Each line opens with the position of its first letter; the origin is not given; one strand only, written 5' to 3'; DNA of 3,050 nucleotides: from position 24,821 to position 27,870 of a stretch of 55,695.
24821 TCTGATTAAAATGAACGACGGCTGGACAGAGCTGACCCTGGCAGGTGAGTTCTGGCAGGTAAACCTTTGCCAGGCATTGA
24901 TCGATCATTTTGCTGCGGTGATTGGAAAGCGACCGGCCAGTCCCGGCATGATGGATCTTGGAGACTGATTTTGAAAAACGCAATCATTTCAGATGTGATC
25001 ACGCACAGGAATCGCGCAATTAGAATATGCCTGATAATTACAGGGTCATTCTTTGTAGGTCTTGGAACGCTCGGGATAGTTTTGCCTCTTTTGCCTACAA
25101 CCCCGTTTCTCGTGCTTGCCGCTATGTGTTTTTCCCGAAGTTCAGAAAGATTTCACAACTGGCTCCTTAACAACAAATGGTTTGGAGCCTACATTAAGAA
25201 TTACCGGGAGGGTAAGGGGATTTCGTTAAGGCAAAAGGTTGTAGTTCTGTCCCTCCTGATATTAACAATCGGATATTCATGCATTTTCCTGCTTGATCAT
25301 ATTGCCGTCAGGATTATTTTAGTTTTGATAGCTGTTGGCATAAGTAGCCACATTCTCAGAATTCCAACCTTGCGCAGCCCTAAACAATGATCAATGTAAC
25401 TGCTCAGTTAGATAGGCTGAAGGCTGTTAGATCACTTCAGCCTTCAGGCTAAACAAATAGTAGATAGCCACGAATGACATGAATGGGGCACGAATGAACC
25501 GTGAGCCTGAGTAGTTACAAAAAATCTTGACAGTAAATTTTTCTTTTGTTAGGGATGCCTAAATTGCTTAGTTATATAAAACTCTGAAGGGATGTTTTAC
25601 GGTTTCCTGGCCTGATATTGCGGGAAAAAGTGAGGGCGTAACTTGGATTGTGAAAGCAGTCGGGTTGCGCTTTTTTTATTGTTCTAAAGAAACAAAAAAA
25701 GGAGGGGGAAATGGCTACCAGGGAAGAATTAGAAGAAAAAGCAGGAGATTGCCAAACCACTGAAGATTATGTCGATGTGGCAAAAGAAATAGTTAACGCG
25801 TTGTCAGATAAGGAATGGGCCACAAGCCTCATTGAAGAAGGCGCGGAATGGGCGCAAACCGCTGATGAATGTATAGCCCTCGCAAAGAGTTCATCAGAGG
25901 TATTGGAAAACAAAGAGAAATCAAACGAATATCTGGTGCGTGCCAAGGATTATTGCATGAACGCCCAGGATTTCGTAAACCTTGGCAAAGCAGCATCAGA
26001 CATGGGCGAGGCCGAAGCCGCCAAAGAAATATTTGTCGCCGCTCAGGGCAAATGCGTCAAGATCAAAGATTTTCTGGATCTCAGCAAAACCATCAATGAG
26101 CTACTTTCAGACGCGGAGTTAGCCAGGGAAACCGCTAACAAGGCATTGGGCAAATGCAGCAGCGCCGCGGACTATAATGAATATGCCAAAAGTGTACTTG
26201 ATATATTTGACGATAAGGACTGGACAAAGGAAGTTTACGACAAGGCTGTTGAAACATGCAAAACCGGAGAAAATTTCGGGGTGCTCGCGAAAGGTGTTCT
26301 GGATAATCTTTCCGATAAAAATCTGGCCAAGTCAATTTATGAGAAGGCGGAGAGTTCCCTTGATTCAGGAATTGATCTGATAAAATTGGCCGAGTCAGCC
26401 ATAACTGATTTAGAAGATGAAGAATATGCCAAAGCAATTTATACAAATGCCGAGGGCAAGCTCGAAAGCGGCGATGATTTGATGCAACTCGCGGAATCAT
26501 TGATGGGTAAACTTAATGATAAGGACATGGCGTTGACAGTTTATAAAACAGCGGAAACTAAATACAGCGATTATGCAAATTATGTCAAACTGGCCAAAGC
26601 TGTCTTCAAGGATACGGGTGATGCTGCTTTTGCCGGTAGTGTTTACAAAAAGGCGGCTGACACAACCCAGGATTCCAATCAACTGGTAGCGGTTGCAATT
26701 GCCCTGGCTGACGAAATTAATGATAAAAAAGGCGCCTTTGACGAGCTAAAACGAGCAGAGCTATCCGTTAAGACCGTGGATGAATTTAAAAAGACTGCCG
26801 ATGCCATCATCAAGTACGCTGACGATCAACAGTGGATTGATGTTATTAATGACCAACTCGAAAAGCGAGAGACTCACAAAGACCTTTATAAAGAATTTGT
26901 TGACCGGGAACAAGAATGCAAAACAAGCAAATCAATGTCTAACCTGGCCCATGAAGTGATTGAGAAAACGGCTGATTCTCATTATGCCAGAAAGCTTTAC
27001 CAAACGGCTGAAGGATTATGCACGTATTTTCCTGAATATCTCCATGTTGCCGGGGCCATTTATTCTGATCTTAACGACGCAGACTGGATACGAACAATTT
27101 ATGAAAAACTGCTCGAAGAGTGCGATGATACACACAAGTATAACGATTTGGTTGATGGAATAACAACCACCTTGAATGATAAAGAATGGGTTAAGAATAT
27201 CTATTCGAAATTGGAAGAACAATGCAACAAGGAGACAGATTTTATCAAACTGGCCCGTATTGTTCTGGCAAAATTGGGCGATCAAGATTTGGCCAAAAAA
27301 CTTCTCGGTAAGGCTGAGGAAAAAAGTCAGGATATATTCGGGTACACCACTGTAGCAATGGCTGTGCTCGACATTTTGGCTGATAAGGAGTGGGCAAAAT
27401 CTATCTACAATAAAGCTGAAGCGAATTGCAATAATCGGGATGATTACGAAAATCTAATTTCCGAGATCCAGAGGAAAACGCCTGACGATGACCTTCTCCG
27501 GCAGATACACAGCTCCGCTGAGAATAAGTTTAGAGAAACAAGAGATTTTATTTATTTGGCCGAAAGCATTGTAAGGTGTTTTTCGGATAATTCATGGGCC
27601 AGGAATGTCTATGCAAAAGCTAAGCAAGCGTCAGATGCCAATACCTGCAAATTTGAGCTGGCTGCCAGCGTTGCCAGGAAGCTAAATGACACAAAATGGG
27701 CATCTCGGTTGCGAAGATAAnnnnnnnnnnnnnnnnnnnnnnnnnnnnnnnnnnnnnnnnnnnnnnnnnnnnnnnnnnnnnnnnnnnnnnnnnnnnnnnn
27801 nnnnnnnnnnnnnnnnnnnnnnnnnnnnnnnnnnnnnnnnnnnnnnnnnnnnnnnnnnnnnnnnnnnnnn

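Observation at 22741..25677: Two copies of an unclassified roughly 93-nt terminator-containing leader flank the flavodoxin/HutW-like operon (riboswitch or attenuator candidate)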

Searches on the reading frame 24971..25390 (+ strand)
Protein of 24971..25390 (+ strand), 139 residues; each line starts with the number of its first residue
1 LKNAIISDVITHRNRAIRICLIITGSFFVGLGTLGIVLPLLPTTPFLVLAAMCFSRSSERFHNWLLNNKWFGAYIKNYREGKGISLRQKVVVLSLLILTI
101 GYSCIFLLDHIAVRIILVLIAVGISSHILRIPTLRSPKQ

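Call 10: search_protein_families(library=pfam, proteins=[window:24971-25390:+])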
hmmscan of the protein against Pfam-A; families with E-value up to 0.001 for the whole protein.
window:24971-25390:+ (139 aa): 1 family
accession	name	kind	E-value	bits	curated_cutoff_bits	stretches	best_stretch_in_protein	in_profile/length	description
PF04304.18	DUF454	-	7e-41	139.3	35.1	1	18-133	1-115/115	Protein of unknown function (DUF454)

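Call 11: search_protein_families(library=ncbifam, proteins=[window:24971-25390:+])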
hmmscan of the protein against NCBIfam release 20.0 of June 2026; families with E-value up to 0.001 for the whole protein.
window:24971-25390:+ (139 aa): 1 family
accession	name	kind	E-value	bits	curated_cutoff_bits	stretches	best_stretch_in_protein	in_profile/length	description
NF007818.0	PRK10527.1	equivalog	5.2e-31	107.3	163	1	18-136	3-120/125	DUF454 family protein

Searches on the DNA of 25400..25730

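Call 5: search_rna_families(source=window, start=25400, end=25730, threshold=evalue, max_evalue=10, show_alignments=3)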
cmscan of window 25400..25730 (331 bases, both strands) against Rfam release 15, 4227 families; matches with E-value up to 10: 4.
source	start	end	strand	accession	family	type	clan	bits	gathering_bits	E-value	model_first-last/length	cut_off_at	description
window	25400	25443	+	RF00630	P26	Gene;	-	14.6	36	1.3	18-66/66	5'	Pseudomonas sRNA P26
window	25624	25704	+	RF02447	SpR19_sRNA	Gene; sRNA;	-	14.6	79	4.7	14-102/123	no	Streptococcus sRNA SpR19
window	25532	25549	+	RF00489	ctRNA_p42d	Gene; antisense;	-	14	50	4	1-46/46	no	ctRNA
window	25430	25471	-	RF01134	sR30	Gene; snRNA; snoRNA; CD-box;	-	10.7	38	2.7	1-57/57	no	Small nucleolar RNA sR30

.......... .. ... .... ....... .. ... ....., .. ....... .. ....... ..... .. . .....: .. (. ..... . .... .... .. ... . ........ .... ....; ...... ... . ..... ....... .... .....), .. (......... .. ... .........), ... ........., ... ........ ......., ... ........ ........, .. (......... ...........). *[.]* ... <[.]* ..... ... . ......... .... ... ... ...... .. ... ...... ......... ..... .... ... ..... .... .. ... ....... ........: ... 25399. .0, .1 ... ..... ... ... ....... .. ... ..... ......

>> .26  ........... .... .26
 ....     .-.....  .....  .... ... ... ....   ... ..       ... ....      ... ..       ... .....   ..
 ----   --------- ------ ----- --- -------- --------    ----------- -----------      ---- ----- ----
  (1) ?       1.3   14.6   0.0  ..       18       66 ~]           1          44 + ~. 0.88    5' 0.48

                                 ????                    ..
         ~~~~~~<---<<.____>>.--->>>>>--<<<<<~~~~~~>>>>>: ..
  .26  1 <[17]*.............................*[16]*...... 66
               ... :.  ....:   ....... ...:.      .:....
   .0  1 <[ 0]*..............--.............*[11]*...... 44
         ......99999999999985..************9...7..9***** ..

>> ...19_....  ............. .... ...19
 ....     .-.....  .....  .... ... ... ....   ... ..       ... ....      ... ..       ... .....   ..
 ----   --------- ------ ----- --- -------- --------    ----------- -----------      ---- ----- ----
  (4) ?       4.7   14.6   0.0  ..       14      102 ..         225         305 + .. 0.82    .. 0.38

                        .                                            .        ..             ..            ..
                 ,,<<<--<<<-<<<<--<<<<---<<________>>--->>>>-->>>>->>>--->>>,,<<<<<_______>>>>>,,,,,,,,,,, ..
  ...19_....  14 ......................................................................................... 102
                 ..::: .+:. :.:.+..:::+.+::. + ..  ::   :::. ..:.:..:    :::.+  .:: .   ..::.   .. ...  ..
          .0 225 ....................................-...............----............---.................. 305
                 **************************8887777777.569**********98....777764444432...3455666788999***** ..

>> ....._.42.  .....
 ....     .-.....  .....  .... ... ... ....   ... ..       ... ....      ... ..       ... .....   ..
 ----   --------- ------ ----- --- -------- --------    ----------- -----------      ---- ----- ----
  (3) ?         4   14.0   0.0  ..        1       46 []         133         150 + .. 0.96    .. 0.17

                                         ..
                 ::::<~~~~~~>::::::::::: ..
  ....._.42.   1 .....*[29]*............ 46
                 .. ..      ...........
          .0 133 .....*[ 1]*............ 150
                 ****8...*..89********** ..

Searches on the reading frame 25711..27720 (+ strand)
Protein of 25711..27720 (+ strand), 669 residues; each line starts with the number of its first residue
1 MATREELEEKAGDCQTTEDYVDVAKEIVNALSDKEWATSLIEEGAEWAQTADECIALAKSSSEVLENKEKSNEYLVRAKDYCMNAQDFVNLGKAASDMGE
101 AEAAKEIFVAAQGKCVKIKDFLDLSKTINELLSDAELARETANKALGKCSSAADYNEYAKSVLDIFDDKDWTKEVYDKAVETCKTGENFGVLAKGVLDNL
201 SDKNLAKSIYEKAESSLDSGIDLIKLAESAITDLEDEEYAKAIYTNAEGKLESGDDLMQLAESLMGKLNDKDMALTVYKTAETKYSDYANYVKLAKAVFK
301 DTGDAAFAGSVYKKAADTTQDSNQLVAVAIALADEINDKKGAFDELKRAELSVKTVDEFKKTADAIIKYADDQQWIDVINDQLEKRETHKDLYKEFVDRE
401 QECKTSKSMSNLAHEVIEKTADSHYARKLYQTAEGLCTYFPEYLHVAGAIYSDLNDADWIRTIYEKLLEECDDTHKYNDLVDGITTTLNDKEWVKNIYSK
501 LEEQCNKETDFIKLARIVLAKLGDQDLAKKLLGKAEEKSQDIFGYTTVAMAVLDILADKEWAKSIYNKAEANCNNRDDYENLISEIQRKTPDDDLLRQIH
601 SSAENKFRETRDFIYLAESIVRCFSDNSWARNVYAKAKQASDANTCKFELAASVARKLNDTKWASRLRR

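Call 10: search_protein_families(library=pfam, proteins=[window:25711-27720:+])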
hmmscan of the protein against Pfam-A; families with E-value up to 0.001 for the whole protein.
window:25711-27720:+ (669 aa): 1 family
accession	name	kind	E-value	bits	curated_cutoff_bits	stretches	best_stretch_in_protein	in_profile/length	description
PF08479.16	POTRA_2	-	0.00054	20.2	24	0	103-133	18-48/76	POTRA domain, ShlB-type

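Call 11: search_protein_families(library=ncbifam, proteins=[window:25711-27720:+])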
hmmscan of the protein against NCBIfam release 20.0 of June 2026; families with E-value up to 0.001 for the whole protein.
window:25711-27720:+ (669 aa): 0 families

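Call 41: search_protein_families(library=pfam, max_evalue=0.01, proteins=[window:25711-27720:+])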
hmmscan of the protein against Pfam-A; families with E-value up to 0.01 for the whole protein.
window:25711-27720:+ (669 aa): 1 family
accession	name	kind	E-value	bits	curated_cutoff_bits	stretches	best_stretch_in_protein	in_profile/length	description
PF08479.16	POTRA_2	-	0.00054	20.2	24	0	103-133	18-48/76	POTRA domain, ShlB-type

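Call 60: find_homologous_proteins(query=window:25711-27720:+, max_evalue=1e-10)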
Query window:25711-27720:+ (669 aa): 21 proteins with E <= 1e-10 among 8000 candidates.
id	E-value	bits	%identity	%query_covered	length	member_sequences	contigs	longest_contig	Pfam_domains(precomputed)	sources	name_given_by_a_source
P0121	4.0e-150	520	40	98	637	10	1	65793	-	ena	-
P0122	3.5e-149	517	39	98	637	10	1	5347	-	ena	-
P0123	7.6e-148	513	39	98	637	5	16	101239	-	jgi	jgi:tetratricopeptide (TPR) repeat protein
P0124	7.2e-146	506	39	98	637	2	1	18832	-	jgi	-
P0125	2.8e-145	504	39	98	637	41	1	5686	-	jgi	-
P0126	3.8e-143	497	41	98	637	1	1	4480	-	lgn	-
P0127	1.4e-142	495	38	98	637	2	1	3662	-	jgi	-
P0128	6.1e-142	493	37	98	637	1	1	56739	-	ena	-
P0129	5.6e-137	477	38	98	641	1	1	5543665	-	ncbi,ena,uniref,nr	ncbi:hypothetical protein [uncultured Desulfobacter sp.]|uniref:tetratricopeptide repeat protein n=1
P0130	8.8e-62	228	24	95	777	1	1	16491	-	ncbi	-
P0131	2.4e-43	167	28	61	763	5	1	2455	PF00533.34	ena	-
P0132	1.8e-35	141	29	47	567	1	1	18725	PF13847.13,PF13649.13,PF02390.24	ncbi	-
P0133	4.2e-35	140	29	46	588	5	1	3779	PF13847.13,PF13649.13,PF02390.24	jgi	jgi:tRNA (guanine-N7-)-methyltransferase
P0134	3.3e-31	127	30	43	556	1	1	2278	PF13847.13,PF13649.13,PF02390.24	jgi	jgi:tRNA (guanine-N7-)-methyltransferase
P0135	2.8e-30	124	30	48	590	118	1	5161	PF13847.13,PF13649.13,PF02390.24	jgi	jgi:tRNA (guanine-N7-)-methyltransferase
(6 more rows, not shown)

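Call 61: find_encoding_contigs(protein=P0129, flank=3000, max_places=2)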
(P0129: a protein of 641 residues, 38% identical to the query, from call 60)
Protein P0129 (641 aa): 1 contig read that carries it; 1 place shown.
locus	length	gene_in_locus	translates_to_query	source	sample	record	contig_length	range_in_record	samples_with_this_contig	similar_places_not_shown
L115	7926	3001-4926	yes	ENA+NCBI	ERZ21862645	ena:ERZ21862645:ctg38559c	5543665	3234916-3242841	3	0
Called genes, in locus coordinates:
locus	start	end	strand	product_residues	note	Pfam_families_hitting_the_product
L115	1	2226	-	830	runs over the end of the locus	PF01926:MMR_HSR1, PF02421:FeoB_N, PF17910:FeoB_Cyto, PF07670:Gate, PF07664:FeoB_C, PF07670:Gate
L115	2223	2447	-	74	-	PF04023:FeoA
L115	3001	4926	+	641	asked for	-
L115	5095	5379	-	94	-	PF17253:DUF5320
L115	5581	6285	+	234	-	PF03591:AzlC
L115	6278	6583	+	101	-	PF05437:AzlD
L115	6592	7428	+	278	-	PF01978:TrmB, PF11495:TrmB_EBD_N (weak)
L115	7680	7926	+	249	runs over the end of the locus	PF19620:DUF6125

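Call 62: find_encoding_contigs(protein=P0123, flank=3000, max_places=3)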
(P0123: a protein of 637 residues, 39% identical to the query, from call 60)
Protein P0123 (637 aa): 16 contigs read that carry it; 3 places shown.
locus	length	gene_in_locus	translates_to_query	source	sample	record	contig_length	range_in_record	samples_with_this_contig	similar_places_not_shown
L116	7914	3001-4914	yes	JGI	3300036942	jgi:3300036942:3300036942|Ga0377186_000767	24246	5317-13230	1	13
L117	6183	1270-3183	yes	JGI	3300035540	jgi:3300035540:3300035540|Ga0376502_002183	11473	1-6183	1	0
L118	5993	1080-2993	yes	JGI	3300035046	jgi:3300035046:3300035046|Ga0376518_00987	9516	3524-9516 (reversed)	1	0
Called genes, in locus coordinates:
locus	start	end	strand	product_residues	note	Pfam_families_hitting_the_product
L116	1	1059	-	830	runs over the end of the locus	PF01926:MMR_HSR1, PF02421:FeoB_N, PF17910:FeoB_Cyto, PF07670:Gate, PF07664:FeoB_C, PF07670:Gate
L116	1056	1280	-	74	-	PF04023:FeoA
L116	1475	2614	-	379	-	PF03824:NicO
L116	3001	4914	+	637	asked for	-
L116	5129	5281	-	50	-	-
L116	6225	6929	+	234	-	PF03591:AzlC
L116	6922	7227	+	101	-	PF05437:AzlD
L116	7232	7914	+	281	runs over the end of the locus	PF01978:TrmB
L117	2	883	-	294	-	?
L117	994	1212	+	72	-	-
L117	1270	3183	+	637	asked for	-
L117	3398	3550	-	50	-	-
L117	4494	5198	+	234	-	PF03591:AzlC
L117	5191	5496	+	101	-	PF05437:AzlD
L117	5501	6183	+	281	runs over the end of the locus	PF01978:TrmB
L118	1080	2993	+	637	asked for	-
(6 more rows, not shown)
